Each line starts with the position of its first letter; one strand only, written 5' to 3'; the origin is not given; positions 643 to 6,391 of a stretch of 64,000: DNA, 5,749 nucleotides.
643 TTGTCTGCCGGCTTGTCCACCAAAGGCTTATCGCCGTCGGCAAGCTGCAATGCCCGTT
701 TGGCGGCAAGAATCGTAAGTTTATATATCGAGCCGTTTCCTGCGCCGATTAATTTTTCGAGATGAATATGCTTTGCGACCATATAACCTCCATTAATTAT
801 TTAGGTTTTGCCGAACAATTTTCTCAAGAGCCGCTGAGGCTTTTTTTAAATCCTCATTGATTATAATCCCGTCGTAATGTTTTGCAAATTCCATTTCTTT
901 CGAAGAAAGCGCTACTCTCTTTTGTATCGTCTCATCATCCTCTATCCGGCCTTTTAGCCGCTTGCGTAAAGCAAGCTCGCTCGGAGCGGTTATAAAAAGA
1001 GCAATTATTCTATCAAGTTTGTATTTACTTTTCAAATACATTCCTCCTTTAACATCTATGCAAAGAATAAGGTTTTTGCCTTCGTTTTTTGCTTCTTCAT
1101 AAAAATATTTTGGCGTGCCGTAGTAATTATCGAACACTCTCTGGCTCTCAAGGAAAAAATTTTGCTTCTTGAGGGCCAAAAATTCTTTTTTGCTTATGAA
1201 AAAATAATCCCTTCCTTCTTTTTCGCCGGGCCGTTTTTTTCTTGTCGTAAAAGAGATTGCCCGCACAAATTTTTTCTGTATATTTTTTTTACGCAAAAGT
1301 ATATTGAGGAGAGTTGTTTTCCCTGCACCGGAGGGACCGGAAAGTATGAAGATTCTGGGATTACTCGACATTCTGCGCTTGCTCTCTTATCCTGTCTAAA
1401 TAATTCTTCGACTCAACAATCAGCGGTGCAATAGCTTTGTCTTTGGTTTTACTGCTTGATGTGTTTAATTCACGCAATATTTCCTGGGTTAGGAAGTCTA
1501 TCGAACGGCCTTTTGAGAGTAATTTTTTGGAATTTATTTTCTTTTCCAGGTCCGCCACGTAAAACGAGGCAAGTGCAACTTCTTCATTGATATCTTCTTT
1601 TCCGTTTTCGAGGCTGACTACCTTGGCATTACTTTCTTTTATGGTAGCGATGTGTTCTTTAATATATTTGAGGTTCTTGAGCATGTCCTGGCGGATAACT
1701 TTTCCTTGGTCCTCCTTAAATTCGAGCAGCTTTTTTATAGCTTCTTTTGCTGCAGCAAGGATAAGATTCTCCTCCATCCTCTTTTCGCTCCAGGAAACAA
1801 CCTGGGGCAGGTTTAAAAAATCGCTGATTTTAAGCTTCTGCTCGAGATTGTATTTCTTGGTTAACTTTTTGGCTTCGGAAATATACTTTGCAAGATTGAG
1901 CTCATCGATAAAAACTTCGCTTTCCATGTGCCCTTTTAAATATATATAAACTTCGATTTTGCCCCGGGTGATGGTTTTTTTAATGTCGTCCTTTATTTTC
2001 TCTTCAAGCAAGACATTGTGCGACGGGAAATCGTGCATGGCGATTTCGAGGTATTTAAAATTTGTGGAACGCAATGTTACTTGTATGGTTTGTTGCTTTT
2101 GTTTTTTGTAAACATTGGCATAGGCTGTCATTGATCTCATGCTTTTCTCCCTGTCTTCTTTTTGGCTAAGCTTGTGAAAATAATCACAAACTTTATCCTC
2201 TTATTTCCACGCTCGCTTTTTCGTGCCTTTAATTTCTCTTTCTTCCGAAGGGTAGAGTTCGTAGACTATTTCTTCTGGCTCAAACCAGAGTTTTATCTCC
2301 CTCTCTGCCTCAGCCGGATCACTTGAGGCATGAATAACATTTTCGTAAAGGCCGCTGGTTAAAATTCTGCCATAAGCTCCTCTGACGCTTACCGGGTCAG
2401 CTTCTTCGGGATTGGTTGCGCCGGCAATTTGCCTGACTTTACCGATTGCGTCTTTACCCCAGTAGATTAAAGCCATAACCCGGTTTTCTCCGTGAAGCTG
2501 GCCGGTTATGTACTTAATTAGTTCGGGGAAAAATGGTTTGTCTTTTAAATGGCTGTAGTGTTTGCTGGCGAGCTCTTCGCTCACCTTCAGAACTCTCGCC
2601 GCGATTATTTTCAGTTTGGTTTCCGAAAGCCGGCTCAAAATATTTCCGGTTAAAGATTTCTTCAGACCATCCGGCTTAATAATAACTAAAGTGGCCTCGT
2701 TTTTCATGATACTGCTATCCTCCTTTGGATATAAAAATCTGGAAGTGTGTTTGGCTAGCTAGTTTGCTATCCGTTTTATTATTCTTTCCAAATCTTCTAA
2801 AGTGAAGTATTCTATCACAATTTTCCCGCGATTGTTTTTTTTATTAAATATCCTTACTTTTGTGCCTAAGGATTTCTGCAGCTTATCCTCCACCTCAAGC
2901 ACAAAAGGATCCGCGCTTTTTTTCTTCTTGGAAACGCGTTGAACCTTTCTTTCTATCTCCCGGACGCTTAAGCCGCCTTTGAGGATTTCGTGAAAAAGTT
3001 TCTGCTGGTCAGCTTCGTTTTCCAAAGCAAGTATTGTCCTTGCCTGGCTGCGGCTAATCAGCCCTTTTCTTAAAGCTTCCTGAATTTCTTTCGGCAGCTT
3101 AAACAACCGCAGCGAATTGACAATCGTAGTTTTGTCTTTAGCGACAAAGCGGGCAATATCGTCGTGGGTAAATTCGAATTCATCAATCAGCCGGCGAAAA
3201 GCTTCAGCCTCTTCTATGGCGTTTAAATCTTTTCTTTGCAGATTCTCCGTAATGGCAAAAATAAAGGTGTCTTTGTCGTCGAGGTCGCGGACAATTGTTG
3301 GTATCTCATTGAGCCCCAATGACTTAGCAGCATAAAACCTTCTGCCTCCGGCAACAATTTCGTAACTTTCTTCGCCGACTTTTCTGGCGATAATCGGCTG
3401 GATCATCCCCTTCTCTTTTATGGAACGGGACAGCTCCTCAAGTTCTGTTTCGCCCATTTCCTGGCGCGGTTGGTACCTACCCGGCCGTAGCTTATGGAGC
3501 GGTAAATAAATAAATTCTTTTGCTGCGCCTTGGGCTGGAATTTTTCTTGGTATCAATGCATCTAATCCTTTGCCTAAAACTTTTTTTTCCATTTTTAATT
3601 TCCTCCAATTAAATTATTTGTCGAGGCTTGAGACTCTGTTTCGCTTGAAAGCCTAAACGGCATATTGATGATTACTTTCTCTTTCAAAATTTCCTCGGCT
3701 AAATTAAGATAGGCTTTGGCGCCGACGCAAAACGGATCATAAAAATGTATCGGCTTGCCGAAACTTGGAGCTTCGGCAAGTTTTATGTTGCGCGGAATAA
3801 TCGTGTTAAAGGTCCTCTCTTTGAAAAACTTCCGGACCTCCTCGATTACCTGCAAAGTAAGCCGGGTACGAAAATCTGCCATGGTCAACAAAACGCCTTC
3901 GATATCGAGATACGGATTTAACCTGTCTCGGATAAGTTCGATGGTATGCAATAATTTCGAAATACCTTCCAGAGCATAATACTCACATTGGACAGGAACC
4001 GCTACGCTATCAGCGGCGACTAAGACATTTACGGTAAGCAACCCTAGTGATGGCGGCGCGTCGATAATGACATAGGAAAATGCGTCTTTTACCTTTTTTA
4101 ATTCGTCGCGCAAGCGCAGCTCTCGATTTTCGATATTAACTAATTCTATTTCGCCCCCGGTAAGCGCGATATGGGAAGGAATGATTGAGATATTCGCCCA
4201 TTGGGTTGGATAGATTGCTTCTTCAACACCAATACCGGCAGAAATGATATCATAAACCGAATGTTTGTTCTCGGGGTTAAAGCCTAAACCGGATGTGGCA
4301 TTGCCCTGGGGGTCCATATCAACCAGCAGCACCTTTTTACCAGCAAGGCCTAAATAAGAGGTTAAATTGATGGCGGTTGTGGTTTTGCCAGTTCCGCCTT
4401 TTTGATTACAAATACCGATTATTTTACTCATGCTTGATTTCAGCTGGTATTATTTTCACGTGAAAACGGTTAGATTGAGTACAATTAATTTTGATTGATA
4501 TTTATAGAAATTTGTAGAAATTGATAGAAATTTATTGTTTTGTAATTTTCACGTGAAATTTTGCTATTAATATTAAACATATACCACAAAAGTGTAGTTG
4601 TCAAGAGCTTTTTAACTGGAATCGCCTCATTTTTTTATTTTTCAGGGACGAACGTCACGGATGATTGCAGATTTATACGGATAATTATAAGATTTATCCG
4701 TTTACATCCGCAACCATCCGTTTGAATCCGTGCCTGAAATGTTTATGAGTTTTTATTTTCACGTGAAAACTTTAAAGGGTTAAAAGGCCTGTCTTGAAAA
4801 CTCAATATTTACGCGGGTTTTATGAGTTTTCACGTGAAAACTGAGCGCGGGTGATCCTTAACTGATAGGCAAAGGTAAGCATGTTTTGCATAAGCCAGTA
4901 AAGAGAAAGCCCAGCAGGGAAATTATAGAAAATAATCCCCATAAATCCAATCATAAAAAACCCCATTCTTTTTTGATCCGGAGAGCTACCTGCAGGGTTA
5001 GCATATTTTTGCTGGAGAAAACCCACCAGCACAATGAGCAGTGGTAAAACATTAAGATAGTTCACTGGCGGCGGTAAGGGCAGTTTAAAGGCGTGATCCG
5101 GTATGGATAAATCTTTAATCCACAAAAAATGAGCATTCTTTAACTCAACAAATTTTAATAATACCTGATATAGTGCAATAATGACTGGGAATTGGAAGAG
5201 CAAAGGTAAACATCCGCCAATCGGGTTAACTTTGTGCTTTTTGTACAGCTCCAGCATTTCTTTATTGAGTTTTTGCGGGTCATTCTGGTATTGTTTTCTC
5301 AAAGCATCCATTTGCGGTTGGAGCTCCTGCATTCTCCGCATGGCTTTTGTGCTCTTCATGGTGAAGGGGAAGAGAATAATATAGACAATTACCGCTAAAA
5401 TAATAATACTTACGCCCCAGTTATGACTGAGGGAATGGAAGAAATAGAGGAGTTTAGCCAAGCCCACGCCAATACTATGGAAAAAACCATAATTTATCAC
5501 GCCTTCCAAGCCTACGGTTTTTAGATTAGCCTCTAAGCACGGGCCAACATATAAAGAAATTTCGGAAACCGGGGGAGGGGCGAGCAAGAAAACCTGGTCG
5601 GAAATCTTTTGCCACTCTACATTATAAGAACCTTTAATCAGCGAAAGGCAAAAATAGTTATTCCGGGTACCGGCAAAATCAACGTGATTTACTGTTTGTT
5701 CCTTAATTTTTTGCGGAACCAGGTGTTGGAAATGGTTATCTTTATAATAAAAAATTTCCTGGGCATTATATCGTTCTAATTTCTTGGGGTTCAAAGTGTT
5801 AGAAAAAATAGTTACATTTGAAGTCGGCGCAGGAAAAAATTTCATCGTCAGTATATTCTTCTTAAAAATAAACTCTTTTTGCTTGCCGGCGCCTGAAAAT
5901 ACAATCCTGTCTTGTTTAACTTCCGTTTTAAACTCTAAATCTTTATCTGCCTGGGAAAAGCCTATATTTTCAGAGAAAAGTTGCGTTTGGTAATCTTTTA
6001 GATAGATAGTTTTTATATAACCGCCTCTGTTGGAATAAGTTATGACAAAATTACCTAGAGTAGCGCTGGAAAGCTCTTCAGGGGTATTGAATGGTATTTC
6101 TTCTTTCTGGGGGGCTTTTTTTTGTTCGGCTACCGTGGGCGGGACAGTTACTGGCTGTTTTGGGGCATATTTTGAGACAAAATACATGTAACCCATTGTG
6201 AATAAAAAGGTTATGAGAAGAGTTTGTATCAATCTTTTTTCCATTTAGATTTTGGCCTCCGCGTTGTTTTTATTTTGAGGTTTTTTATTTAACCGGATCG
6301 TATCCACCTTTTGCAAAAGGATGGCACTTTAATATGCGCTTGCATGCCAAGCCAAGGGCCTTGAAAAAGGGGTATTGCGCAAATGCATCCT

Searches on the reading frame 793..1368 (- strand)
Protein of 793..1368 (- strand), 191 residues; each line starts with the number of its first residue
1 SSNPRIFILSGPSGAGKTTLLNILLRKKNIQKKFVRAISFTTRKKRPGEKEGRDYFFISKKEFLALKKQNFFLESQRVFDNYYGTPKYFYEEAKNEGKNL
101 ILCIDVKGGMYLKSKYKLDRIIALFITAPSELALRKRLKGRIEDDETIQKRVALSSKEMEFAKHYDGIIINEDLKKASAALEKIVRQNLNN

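Call 89: search_protein_families(library=pfam, proteins=[window:793-1368:-], max_evalue=0.00001)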
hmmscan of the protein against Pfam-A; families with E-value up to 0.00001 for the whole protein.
window:793-1368:- (191 aa): 1 family
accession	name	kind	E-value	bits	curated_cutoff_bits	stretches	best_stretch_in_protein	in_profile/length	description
PF00625.27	Guanylate_kin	-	1.2e-36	126.6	25.2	1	5-187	3-181/182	Guanylate kinase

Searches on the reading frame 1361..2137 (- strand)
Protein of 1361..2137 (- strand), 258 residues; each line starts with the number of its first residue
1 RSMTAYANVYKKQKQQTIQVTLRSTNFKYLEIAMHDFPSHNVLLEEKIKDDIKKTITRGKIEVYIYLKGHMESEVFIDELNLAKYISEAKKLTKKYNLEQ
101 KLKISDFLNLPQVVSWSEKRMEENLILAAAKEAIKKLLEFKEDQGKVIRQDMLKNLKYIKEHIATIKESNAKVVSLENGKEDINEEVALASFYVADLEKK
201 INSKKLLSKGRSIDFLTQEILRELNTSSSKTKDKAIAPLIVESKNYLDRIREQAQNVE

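Call 89: search_protein_families(library=pfam, proteins=[window:1361-2137:-], max_evalue=0.00001)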
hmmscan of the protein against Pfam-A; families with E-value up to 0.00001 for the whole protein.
window:1361-2137:- (258 aa): 2 families
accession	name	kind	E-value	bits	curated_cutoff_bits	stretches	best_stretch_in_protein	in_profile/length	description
PF03755.18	YicC-like_N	-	8.5e-27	94.9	25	1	1-149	2-155/156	Endoribonuclease YicC-like, N-terminal region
PF08340.16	YicC-like_C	-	1.4e-19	70.8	27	1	144-258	8-120/120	Endoribonuclease YicC-like, C-terminal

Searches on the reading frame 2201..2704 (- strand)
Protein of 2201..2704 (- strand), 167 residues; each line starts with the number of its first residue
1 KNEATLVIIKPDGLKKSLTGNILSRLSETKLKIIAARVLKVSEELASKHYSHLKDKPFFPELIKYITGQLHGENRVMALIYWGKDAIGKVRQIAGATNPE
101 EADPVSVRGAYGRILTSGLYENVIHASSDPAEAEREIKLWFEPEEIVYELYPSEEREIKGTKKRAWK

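Call 89: search_protein_families(library=pfam, proteins=[window:2201-2704:-], max_evalue=0.00001)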
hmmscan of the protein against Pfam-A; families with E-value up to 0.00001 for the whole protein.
window:2201-2704:- (167 aa): 1 family
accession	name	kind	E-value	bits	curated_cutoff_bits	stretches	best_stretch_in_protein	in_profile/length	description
PF00334.24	NDK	-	1.6e-41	141.8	27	1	3-146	1-135/135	Nucleoside diphosphate kinase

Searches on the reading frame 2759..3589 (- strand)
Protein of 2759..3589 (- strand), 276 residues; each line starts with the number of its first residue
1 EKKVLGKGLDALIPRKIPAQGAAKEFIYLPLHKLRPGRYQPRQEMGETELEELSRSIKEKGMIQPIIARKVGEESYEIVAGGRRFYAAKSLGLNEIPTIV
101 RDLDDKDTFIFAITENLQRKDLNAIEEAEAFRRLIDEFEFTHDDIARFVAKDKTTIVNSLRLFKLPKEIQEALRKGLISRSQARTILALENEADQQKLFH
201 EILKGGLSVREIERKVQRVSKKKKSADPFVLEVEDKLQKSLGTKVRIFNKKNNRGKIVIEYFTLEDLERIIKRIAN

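Call 89: search_protein_families(library=pfam, proteins=[window:2759-3589:-], max_evalue=0.00001)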
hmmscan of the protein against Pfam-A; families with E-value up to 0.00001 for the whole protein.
window:2759-3589:- (276 aa): 3 families
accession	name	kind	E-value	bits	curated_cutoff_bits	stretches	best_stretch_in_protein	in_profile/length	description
PF17762.8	HTH_ParB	-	1.5e-32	112.2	22.6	1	120-219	1-100/102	ParB HTH domain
PF02195.25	ParB_N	-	3.4e-31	107.6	26.3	1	27-118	4-95/95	ParB N-terminal domain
PF23552.2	ParB_C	-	1.5e-12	47.2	23.8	1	227-274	2-49/50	ParB dimerisation domain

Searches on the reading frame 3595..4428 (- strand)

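Call 89: search_protein_families(library=pfam, proteins=[window:3595-4428:-], max_evalue=0.00001)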
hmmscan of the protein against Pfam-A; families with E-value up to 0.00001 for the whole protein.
window:3595-4428:- (277 aa): 6 families
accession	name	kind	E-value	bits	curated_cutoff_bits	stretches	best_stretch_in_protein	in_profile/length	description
PF13614.12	AAA_31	-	1.1e-62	211.6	27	1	1-176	1-177/177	AAA domain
PF01656.29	CbiA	-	4e-26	91.9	25.4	1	4-227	1-125/125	CobQ/CobB/MinD/ParA nucleotide binding domain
PF00142.24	Fer4_NifH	-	4.3e-09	36.7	25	1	9-63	7-60/271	4Fe-4S iron sulfur cluster binding proteins, NifH/frxC family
PF09140.17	MipZ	-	4e-08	33.3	20.7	0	3-41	2-40/262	ATPase MipZ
PF10609.15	ParA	-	2.3e-07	30.9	27.1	1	2-131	4-126/246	NUBPL iron-transfer P-loop NTPase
PF06564.18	CBP_BcsQ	-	1.3e-06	28.6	21.3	1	3-245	3-231/234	Cellulose biosynthesis protein BcsQ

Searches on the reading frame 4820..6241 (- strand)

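Call 89: search_protein_families(library=pfam, proteins=[window:4820-6241:-], max_evalue=0.00001)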
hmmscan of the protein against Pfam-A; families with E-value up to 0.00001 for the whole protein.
window:4820-6241:- (473 aa): 1 family
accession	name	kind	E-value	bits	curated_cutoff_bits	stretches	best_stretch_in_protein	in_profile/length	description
PF02096.25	60KD_IMP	-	2.9e-55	187.1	35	1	275-464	1-162/163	60Kd inner membrane protein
